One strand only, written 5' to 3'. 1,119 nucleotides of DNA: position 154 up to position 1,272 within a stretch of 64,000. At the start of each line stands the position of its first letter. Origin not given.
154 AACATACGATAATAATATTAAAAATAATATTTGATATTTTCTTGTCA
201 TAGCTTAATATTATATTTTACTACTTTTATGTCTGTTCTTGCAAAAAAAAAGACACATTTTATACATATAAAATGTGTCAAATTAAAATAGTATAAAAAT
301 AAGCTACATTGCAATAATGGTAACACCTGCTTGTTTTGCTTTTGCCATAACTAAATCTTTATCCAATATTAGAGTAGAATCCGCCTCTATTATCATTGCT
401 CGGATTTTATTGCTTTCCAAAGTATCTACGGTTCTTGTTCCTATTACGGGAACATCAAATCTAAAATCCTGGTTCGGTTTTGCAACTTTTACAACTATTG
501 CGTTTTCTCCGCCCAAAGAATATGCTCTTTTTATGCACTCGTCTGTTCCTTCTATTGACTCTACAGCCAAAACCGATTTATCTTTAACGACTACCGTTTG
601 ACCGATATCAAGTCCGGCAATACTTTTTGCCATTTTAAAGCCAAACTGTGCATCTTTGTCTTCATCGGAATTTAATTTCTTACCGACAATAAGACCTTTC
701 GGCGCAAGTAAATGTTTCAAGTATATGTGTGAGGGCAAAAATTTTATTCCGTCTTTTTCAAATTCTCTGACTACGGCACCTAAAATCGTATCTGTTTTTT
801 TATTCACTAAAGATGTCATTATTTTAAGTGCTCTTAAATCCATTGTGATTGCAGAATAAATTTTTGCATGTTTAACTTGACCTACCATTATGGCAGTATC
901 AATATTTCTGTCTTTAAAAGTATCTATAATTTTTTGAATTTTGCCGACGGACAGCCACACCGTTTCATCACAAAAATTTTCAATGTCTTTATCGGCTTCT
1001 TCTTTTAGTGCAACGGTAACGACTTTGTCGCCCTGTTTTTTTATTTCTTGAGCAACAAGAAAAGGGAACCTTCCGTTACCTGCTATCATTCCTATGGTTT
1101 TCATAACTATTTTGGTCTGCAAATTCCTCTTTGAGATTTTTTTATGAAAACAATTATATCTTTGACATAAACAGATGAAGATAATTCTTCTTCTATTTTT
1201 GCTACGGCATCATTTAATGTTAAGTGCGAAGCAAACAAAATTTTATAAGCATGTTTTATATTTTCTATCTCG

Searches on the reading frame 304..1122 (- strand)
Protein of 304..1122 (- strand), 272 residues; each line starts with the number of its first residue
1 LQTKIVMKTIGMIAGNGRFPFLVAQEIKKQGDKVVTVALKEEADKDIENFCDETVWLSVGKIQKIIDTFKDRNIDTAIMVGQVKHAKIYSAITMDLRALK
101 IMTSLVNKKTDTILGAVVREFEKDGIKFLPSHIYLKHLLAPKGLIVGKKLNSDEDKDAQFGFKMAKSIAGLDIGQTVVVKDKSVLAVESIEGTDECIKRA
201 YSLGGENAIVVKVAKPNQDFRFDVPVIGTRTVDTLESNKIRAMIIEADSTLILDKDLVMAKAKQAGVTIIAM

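Call 52: search_protein_families(library=pfam, proteins=[window:304-1122:-], max_evalue=0.01)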
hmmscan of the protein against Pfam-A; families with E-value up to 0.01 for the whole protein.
window:304-1122:- (272 aa): 2 families
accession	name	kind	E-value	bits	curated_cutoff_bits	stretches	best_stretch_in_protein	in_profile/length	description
PF06230.17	LpxI_C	-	1.1e-44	151.9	25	1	141-270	1-131/131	LpxI C-terminal domain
PF17930.7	LpxI_N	-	1.7e-40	138.4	25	1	9-138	1-129/129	LpxI N-terminal domain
